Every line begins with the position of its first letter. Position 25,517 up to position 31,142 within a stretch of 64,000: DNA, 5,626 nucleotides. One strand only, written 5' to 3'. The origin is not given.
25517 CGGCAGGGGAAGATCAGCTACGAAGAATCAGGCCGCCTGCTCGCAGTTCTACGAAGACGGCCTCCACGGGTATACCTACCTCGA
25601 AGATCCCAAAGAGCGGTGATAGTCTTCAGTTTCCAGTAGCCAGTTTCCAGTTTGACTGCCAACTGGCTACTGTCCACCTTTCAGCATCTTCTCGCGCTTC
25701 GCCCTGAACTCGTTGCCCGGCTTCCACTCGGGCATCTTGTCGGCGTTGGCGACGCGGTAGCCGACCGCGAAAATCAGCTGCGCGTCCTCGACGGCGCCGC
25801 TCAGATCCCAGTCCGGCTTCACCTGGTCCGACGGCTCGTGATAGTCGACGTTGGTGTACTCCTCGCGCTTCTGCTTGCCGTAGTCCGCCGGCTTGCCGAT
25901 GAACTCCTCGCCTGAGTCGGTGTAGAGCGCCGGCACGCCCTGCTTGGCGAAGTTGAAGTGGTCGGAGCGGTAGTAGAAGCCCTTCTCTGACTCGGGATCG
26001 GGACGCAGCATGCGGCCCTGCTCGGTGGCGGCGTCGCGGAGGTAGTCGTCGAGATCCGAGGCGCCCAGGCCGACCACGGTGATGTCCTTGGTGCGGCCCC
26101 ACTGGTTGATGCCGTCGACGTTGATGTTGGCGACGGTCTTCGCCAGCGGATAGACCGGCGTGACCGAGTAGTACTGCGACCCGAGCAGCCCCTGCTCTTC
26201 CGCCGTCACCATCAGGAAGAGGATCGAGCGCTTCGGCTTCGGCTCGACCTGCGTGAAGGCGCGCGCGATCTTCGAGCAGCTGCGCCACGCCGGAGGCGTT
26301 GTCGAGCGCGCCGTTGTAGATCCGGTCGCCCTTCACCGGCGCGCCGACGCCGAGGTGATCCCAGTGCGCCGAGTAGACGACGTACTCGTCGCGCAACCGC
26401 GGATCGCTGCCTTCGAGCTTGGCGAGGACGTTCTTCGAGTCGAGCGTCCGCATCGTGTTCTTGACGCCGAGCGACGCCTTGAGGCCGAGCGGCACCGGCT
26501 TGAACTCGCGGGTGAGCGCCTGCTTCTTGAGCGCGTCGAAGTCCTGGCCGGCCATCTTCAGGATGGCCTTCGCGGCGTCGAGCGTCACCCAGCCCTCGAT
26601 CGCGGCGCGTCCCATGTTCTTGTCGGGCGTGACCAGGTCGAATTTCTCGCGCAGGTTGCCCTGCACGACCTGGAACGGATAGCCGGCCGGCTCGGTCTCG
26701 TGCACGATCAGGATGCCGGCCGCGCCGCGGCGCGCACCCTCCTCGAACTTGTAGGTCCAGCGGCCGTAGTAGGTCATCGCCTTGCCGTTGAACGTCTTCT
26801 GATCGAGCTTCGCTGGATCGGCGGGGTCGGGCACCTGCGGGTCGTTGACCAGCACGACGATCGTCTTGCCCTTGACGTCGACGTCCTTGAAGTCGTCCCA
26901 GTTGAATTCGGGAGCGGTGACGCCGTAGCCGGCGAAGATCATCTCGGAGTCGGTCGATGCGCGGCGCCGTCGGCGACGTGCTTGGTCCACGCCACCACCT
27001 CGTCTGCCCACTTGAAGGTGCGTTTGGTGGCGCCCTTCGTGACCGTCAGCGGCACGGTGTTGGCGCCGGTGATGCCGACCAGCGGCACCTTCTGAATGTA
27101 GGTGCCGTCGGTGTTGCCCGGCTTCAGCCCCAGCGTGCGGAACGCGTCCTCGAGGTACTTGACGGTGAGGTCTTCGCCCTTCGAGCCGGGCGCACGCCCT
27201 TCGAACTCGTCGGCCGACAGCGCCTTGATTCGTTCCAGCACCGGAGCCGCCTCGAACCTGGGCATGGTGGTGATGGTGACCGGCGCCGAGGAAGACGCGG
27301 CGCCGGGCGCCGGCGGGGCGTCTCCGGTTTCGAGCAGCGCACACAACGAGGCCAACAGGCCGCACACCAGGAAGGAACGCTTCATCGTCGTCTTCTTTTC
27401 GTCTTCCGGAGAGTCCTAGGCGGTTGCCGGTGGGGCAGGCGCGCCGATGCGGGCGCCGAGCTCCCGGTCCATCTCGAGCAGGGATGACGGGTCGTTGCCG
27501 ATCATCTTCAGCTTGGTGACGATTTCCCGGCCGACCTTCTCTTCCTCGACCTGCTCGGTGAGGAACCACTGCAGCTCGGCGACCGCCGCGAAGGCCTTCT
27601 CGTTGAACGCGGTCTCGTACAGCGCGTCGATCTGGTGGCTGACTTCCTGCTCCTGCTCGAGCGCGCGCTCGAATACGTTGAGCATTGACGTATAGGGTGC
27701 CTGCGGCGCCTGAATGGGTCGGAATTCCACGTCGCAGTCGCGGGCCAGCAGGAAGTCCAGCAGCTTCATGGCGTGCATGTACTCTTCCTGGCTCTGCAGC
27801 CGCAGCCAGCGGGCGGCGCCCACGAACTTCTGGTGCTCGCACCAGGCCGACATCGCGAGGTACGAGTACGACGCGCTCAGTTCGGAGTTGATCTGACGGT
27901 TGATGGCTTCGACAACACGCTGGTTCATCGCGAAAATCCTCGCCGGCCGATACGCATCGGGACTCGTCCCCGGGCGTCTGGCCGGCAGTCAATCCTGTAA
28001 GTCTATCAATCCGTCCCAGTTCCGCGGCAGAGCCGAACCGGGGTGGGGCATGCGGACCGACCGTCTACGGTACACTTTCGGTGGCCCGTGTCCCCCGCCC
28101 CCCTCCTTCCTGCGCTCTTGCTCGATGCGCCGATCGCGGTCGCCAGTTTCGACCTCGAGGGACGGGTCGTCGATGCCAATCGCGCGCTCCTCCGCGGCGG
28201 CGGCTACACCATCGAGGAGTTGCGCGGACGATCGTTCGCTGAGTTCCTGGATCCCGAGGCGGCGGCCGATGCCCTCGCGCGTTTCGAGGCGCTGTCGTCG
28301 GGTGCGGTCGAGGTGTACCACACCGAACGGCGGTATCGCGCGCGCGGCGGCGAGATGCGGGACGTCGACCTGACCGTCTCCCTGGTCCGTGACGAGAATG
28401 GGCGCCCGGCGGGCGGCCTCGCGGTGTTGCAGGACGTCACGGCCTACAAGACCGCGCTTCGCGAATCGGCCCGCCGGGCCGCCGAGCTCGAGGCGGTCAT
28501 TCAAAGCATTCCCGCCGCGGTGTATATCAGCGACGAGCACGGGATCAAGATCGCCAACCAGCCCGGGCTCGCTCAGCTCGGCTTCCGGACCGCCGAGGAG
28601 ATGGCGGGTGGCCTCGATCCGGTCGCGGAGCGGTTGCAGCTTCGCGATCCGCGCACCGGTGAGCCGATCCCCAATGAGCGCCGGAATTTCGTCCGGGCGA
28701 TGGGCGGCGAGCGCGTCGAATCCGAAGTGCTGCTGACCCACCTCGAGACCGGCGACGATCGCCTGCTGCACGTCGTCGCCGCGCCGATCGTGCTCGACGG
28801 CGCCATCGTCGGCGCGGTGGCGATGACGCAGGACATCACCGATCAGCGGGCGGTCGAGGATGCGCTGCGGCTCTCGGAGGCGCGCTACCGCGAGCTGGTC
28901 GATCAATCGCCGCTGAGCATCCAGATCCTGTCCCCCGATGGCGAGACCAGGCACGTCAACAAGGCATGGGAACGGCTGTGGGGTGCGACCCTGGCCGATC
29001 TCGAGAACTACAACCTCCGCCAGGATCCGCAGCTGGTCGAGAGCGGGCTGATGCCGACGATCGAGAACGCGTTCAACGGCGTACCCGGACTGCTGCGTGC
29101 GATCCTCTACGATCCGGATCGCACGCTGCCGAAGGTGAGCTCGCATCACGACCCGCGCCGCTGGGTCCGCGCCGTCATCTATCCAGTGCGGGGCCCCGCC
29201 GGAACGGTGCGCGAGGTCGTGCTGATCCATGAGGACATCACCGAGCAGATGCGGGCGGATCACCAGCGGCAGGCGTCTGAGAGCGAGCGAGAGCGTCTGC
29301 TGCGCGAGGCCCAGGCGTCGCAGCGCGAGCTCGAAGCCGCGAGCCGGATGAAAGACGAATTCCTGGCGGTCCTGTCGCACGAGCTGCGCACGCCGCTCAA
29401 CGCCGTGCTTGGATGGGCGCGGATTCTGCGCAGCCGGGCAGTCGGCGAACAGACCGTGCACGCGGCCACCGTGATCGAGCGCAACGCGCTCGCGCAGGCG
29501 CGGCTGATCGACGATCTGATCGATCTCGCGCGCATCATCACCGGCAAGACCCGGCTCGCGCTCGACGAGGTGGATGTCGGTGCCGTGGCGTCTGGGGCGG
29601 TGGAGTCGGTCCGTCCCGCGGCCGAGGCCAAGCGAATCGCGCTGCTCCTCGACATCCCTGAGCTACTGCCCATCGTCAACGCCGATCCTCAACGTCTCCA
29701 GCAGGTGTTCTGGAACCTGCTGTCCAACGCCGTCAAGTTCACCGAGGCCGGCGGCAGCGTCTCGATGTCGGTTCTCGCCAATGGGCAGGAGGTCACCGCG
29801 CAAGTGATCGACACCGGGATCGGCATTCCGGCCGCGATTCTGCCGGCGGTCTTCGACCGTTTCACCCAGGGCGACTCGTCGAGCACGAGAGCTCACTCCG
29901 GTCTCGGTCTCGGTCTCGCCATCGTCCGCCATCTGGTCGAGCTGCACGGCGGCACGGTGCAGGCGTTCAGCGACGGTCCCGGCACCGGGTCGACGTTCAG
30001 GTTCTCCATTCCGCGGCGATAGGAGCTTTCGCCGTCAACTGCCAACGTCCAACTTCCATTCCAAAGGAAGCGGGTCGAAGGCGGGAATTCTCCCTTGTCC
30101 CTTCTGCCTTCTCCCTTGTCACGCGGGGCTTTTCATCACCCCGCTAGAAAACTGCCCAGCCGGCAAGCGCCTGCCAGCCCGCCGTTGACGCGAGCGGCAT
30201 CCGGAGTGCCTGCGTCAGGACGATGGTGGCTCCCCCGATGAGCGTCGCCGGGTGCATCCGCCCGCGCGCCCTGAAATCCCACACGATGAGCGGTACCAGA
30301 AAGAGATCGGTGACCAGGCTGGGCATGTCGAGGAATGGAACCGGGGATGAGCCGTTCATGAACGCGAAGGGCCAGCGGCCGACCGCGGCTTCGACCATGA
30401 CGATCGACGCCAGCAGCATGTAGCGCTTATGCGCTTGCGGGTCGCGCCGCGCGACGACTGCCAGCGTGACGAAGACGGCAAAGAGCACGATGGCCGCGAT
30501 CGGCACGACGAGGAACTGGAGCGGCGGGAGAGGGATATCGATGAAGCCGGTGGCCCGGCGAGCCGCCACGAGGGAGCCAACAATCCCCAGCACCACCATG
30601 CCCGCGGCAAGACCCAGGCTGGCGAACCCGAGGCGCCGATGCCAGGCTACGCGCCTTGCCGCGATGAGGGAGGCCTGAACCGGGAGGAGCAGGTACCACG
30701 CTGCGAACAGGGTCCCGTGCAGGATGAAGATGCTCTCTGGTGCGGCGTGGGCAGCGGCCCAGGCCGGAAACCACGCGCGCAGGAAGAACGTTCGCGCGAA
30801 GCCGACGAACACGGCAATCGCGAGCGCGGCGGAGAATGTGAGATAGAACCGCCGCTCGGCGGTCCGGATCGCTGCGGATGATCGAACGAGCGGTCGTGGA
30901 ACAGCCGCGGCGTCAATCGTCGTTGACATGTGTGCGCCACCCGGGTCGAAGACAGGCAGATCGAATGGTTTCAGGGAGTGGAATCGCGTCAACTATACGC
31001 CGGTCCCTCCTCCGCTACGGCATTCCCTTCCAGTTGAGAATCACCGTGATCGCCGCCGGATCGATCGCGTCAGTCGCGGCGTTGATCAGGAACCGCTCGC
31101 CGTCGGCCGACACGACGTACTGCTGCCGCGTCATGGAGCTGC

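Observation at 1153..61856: Nearly every intergenic gap carries a palindromic element whose arms are tandem 7-9 nt units (at least 6 families, ~17 copies in 64 kb)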

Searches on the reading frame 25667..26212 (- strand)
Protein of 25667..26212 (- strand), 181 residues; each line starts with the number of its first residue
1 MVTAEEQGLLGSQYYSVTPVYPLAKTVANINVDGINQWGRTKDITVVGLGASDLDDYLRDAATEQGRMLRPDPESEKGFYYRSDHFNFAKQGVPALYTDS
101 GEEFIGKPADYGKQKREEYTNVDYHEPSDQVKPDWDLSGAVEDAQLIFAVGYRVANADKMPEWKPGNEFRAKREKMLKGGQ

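Call 14: search_protein_families(library=pfam, proteins=[window:25667-26212:-])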
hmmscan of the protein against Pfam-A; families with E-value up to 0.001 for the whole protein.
window:25667-26212:- (181 aa): 1 family
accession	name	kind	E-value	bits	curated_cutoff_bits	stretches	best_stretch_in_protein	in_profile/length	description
PF04389.22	Peptidase_M28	-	5.6e-24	85.4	21.3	1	2-146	63-190/193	Peptidase family M28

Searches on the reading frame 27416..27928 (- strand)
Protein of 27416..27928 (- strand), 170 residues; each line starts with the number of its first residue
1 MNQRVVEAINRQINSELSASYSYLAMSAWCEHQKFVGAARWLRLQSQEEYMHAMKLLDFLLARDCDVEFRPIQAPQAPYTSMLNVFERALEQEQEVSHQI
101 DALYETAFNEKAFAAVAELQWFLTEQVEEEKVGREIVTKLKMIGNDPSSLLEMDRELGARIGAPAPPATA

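Call 14: search_protein_families(library=pfam, proteins=[window:27416-27928:-])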
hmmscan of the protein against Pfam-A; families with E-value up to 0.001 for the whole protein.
window:27416-27928:- (170 aa): 1 family
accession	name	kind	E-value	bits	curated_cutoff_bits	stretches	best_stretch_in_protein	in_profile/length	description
PF00210.30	Ferritin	-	4.4e-34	117.9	24.5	1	7-143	2-142/142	Ferritin-like domain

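Call 55: find_encoding_contigs(protein=window:27416-27928:-, flank=4000, max_places=10)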
Protein window:27416-27928:- (170 aa): no gene with exactly this product is on record in the collection.

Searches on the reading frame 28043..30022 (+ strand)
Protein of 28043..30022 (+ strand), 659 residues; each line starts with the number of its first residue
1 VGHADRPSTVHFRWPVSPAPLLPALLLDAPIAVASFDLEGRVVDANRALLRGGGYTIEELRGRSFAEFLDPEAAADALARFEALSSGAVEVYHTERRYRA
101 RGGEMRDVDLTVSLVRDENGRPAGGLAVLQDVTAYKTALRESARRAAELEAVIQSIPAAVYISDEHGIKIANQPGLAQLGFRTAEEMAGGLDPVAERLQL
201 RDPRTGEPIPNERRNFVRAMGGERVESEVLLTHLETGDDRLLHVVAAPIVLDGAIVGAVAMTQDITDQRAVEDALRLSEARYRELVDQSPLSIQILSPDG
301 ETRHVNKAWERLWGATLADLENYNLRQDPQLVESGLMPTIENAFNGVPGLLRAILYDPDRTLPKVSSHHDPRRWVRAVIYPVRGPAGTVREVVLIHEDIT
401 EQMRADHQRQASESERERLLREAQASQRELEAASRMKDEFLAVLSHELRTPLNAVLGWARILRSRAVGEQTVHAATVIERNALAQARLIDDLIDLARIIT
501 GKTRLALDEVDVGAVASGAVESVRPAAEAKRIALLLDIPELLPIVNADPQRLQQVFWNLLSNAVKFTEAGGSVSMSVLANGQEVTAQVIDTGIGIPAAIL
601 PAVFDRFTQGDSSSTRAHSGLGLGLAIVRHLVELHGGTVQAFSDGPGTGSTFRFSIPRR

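Call 14: search_protein_families(library=pfam, proteins=[window:28043-30022:+])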
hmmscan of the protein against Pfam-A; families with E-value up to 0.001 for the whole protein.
window:28043-30022:+ (659 aa): 7 families
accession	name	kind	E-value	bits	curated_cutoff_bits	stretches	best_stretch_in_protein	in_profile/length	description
PF02518.31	HATPase_c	-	3.4e-29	102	26.4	1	548-658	2-109/111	Histidine kinase-, DNA gyrase B-, and HSP90-like ATPase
PF08448.16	PAS_4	-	6.8e-27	94.3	23.1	2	30-134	5-107/110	PAS fold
PF13426.13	PAS_9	-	1.3e-21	77.2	27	1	37-134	8-103/103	PAS domain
PF00989.32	PAS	-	3.5e-15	56.4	22.6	1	24-132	5-113/113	PAS fold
PF00512.31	HisKA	-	1.3e-14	54.5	26.9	1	436-499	1-64/66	His Kinase A (phospho-acceptor) domain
PF13188.13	PAS_8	-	8.2e-12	45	21.8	0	280-321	1-44/65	PAS domain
PF08447.18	PAS_3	-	1e-09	39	25.6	1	44-123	3-83/89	PAS fold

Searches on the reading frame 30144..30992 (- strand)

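Call 65: search_protein_families(library=pfam, proteins=[window:30144-30992:-])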
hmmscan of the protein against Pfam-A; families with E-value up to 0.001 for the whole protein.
window:30144-30992:- (282 aa): 1 family
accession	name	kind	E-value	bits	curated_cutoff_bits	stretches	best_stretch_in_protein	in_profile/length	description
PF10067.14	DUF2306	-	0.00016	22.3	31.6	1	111-236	24-140/147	Predicted membrane protein (DUF2306)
